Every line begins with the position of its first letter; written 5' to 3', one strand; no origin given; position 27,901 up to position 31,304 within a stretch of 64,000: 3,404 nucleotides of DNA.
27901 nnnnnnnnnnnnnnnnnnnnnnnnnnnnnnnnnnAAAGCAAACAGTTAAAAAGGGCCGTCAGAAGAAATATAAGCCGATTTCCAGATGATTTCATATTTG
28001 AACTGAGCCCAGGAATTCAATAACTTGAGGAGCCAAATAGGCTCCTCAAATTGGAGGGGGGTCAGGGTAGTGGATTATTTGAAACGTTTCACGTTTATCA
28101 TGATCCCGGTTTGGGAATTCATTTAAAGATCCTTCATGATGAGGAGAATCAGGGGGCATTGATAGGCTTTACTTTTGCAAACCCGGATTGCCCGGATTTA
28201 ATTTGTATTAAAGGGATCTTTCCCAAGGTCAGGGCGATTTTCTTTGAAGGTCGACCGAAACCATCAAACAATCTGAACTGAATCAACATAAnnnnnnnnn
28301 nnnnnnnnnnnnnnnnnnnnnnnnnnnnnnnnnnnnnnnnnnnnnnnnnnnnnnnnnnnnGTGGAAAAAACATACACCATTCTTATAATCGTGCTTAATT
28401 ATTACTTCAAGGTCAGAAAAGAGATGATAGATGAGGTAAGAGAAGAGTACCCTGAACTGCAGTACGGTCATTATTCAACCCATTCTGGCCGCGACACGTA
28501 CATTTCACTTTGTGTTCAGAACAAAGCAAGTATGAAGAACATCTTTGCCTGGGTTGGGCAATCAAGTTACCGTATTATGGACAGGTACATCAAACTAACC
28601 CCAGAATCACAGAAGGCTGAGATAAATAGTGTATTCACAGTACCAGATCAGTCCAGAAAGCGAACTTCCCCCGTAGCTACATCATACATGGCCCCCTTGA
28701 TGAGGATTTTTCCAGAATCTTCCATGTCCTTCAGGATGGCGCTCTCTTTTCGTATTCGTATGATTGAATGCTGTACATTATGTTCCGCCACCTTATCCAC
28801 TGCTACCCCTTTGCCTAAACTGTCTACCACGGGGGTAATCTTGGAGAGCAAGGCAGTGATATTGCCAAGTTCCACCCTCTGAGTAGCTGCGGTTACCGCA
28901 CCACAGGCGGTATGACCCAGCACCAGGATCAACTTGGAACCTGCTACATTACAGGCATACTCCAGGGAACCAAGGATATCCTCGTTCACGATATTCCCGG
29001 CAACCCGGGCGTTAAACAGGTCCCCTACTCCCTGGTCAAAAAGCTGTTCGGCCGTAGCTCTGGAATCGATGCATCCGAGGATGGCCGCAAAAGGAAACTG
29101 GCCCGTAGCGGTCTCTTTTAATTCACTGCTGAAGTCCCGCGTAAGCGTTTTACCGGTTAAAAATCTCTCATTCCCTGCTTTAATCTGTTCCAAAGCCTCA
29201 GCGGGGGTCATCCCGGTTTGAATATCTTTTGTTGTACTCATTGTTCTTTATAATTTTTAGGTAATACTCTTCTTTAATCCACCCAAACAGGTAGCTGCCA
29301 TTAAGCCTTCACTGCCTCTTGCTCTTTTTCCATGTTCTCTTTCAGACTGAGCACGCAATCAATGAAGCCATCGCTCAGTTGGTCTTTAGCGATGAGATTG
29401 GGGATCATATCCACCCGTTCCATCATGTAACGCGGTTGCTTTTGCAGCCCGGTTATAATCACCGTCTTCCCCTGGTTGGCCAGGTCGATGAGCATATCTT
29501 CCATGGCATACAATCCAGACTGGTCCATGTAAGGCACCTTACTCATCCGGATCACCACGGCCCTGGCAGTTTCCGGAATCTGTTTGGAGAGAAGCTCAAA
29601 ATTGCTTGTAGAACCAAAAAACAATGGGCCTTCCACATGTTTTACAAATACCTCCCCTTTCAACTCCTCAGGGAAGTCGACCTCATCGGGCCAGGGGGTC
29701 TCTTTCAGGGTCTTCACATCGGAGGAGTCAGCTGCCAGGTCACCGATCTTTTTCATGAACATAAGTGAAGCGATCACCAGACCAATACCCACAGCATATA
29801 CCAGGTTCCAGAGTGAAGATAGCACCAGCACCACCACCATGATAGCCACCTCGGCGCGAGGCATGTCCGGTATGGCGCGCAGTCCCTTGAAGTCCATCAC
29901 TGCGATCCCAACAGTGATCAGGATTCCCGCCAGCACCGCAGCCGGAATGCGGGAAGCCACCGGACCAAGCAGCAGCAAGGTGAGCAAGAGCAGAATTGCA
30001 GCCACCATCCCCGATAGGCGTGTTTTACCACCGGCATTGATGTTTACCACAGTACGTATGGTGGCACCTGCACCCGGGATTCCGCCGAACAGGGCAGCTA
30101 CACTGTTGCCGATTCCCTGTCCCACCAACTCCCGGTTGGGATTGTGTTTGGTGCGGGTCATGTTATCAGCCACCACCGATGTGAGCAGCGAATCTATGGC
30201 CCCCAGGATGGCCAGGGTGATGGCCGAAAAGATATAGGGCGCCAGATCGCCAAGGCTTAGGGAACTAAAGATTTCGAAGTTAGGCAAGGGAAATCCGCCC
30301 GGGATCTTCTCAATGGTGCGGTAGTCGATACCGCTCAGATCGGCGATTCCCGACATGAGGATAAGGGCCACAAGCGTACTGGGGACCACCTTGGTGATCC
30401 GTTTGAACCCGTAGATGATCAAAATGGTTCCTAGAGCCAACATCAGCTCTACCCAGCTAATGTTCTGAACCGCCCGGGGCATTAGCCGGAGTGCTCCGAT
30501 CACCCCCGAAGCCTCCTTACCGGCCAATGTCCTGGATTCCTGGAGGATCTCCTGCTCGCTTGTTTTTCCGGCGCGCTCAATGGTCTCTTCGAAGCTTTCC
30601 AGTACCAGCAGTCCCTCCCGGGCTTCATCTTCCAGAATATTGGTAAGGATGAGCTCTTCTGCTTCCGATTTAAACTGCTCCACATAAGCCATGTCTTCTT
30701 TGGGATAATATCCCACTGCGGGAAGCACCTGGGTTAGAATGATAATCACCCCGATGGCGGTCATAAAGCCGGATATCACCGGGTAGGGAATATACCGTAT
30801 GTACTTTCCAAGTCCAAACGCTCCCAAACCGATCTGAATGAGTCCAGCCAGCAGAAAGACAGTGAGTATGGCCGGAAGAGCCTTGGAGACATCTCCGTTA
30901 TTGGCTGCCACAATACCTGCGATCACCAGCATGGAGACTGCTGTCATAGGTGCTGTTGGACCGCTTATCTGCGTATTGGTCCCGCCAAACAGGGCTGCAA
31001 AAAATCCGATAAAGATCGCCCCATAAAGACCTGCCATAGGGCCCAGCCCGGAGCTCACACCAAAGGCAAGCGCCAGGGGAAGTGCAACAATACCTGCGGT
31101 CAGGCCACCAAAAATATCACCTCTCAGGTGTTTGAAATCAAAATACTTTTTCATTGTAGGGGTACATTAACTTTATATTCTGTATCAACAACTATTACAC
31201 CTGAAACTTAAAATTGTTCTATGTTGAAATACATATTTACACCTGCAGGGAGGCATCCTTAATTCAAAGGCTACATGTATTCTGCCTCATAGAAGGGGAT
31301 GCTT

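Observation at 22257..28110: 50-nt imperfect direct repeats (46/50) bracket the giant-gene cassette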

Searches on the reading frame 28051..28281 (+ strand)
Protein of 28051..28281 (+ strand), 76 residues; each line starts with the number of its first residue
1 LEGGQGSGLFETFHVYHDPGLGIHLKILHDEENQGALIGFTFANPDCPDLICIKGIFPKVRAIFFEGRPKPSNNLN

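Call 87: search_protein_families(library=phrogs, proteins=[window:28051-28281:+], max_evalue=0.1)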
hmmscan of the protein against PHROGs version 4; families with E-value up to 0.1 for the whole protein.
window:28051-28281:+ (76 aa): 0 families

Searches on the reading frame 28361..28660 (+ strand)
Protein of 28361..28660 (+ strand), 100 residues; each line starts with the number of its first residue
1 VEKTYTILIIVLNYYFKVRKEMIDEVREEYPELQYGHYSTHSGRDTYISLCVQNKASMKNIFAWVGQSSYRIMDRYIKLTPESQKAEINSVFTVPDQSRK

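Call 49: search_protein_families(library=pfam, proteins=[window:28361-28660:+], max_evalue=1)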
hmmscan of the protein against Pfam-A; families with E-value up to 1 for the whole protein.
window:28361-28660:+ (100 aa): 2 families
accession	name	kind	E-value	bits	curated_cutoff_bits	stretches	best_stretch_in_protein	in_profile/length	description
PF21295.2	Bact_transglu_N_2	-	0.14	12.9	27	1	20-75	31-86/101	Bacterial transglutaminase, N-terminal domain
PF04237.18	YjbR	-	0.18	12.9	30.1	1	15-68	36-85/88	YjbR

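Call 50: find_homologous_proteins(query=window:28361-28660:+, max_evalue=0.001)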
Query window:28361-28660:+ (100 aa): 8 proteins with E <= 0.001 among 8 candidates.
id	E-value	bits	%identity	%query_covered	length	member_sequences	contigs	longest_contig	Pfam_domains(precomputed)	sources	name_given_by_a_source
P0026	7.4e-39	149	77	86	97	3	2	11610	-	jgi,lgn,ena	-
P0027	3.6e-38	147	84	76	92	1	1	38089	-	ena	-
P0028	1.6e-35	139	78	81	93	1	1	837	-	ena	-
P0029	1.8e-35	139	79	81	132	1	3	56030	-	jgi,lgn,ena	-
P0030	3.6e-35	138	80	80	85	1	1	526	-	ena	-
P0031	4.8e-33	131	75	80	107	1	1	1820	-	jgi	jgi:hypothetical protein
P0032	1.1e-30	123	78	76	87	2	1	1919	-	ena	-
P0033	7.7e-17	79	71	52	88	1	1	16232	-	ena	-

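Call 52: find_encoding_contigs(protein=P0027, flank=10000, max_places=3)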
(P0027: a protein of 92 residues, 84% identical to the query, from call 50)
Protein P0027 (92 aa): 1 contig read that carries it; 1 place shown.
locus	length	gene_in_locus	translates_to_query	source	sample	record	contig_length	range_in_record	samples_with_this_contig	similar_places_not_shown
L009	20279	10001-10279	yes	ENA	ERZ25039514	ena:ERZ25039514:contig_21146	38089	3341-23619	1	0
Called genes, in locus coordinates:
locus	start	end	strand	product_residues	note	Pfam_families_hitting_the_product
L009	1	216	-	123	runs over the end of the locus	-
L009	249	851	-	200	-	PF18015:Acetyltransf_19, PF00583:Acetyltransf_1, PF13302:Acetyltransf_3 (weak), PF13508:Acetyltransf_7 (faint)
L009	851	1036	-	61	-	-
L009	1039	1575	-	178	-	PF00440:TetR_N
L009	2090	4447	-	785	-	PF12833:HTH_18, PF00165:HTH_AraC (weak), PF14559:TPR_19 (faint), PF13428:TPR_14 (faint), PF07719:TPR_2 (faint)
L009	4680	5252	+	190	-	PF12796:Ank_2, PF13606:Ank_3 (faint), PF13857:Ank_5 (weak), PF13637:Ank_4, PF13857:Ank_5 (weak), PF00023:Ank (weak)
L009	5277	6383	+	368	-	PF01757:Acyl_transf_3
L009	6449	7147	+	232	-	PF14329:DUF4386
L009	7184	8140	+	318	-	PF00144:Beta-lactamase, PF13354:Beta-lactamase2 (faint)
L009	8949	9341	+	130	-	PF17293:Arm-DNA-bind_5 (weak)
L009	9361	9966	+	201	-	PF13102:Phage_int_SAM_5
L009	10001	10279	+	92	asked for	-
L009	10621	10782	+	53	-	PF01894:YjbQ (weak)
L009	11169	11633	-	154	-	-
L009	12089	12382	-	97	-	PF02517:Rce1-like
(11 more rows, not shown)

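Call 53: find_encoding_contigs(protein=P0029, flank=10000, max_places=4)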
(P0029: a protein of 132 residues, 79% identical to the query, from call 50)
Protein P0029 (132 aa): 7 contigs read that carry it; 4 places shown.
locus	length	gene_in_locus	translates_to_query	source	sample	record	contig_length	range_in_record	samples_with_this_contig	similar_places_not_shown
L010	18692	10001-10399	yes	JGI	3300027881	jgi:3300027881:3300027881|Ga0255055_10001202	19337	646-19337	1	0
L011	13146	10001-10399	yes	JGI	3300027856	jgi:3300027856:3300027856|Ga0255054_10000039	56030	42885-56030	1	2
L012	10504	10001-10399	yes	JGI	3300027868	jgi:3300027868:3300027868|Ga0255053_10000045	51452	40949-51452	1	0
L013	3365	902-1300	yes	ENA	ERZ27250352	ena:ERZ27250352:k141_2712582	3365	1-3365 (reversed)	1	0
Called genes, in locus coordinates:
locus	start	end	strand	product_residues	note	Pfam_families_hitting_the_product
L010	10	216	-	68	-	PF01545:Cation_efflux (weak)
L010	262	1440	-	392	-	PF02321:OEP (faint)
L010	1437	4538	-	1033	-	PF00873:ACR_tran, PF03176:MMPL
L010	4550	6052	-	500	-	PF00364:Biotin_lipoyl (faint), PF25917:BSH_RND (faint), PF25893:HH_CzcB, PF25967:RND-MFP_C (faint), PF25989:YknX_C, PF25975:CzcB_C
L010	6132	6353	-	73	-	-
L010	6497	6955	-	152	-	-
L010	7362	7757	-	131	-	-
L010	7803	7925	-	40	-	-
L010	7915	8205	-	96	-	PF07505:DUF5131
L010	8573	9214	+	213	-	PF05265:DUF723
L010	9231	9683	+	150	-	-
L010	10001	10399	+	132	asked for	-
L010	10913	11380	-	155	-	PF07298:NnrU (weak), PF04140:ICMT, PF04191:PEMT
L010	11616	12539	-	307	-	PF00291:PALP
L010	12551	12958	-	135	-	PF02082:Rrf2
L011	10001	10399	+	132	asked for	-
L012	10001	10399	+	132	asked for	-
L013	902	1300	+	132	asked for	-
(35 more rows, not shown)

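Call 75: find_encoding_contigs(protein=P0026, flank=10000, max_places=6)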
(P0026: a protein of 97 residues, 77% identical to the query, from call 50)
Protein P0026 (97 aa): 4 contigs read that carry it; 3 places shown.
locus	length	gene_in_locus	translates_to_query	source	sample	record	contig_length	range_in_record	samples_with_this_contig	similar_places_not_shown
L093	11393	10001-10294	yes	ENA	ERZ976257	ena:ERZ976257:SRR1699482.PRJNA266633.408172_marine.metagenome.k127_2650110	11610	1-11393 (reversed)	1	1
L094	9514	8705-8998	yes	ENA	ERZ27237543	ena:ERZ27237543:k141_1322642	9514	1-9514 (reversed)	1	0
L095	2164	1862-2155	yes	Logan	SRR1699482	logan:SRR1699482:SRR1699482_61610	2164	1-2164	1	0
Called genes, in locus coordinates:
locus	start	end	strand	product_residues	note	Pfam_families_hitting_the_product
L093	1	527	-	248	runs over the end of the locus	?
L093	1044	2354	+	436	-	PF13173:AAA_14, PF13635:DUF4143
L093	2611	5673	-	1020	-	PF00873:ACR_tran, PF02355:SecD_SecF_C (faint), PF03176:MMPL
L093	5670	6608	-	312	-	PF25954:Beta-barrel_RND_2 (faint), PF25967:RND-MFP_C, PF25975:CzcB_C, PF25989:YknX_C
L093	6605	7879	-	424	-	PF02321:OEP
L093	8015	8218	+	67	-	-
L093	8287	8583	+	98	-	PF09907:HigB_toxin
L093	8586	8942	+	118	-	-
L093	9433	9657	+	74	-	-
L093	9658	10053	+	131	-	PF13102:Phage_int_SAM_5 (weak)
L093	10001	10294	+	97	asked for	-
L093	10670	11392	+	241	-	?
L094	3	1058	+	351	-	?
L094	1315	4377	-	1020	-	PF00873:ACR_tran, PF02355:SecD_SecF_C (faint), PF03176:MMPL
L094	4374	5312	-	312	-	PF25954:Beta-barrel_RND_2 (faint), PF25967:RND-MFP_C, PF25975:CzcB_C, PF25989:YknX_C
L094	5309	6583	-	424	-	PF02321:OEP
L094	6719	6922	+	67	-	-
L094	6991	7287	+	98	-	PF09907:HigB_toxin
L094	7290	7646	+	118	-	-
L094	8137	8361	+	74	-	-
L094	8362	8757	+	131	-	PF13102:Phage_int_SAM_5 (weak)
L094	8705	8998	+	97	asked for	-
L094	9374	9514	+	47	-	?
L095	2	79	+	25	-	?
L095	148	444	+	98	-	PF09907:HigB_toxin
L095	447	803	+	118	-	-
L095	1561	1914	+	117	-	PF13102:Phage_int_SAM_5 (weak)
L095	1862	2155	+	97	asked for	-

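Call 87: search_protein_families(library=phrogs, proteins=[window:28361-28660:+], max_evalue=0.1)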
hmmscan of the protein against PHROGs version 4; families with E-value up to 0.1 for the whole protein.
window:28361-28660:+ (100 aa): 5 families
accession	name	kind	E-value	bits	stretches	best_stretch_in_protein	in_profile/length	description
phrog_216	-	integration and excision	2.7e-05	24.4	1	33-90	176-235/301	integrase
phrog_1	-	integration and excision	0.00011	22.7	1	24-89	387-445/611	integrase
phrog_7685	-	integration and excision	0.0031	18.1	1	23-90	164-234/240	integrase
phrog_17028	-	unknown function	0.035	14.6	1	5-84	86-163/208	-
phrog_22631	-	unknown function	0.038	15.3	1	8-66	71-128/129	-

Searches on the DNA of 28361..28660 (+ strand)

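Call 97: search_rna_families(sources=[L004, L095], threshold=evalue, max_evalue=1)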
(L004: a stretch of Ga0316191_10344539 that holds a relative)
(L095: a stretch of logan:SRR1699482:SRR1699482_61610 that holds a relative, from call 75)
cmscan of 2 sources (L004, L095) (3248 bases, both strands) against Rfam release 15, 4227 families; matches with E-value up to 1: 0.
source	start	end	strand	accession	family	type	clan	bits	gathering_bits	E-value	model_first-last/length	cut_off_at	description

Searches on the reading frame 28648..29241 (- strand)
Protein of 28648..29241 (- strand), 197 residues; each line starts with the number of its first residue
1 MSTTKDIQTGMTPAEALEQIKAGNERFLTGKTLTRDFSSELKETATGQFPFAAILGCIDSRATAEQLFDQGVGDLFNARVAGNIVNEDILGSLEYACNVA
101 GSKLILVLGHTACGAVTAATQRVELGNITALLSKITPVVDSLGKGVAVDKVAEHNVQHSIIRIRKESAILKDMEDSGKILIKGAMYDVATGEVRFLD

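Call 14: search_protein_families(library=pfam, proteins=[window:28648-29241:-], max_evalue=0.01)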
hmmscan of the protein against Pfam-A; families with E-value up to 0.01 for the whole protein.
window:28648-29241:- (197 aa): 1 family
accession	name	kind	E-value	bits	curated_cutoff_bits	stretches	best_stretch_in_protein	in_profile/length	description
PF00484.24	Pro_CA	-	7.6e-37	127.4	25.7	1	53-193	2-156/156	Carbonic anhydrase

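Call 21: find_encoding_contigs(protein=window:28648-29241:-, flank=10000, max_places=10)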
Protein window:28648-29241:- (197 aa): no gene with exactly this product is on record in the collection.

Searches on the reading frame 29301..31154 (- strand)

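Call 14: search_protein_families(library=pfam, proteins=[window:29301-31154:-], max_evalue=0.01)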
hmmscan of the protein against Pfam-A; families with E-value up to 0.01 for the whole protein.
window:29301-31154:- (617 aa): 5 families
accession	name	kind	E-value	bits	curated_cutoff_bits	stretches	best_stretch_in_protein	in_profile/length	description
PF00916.26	Sulfate_transp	-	3.5e-76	256.9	23.2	2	214-441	142-379/380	Sulfate permease family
PF01740.26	STAS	-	1.2e-11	44.7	22.6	1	500-583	8-93/106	STAS domain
PF00955.27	HCO3_cotransp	-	4.2e-07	29.5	27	2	38-255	60-259/551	HCO3- transporter integral membrane domain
PF10177.14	DUF2371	-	0.0059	17.4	22.9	0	127-165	39-78/143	Uncharacterised conserved protein (DUF2371)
PF15326.11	TEX15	-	0.0099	16.1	27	0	158-254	83-176/236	Testis expressed sequence 15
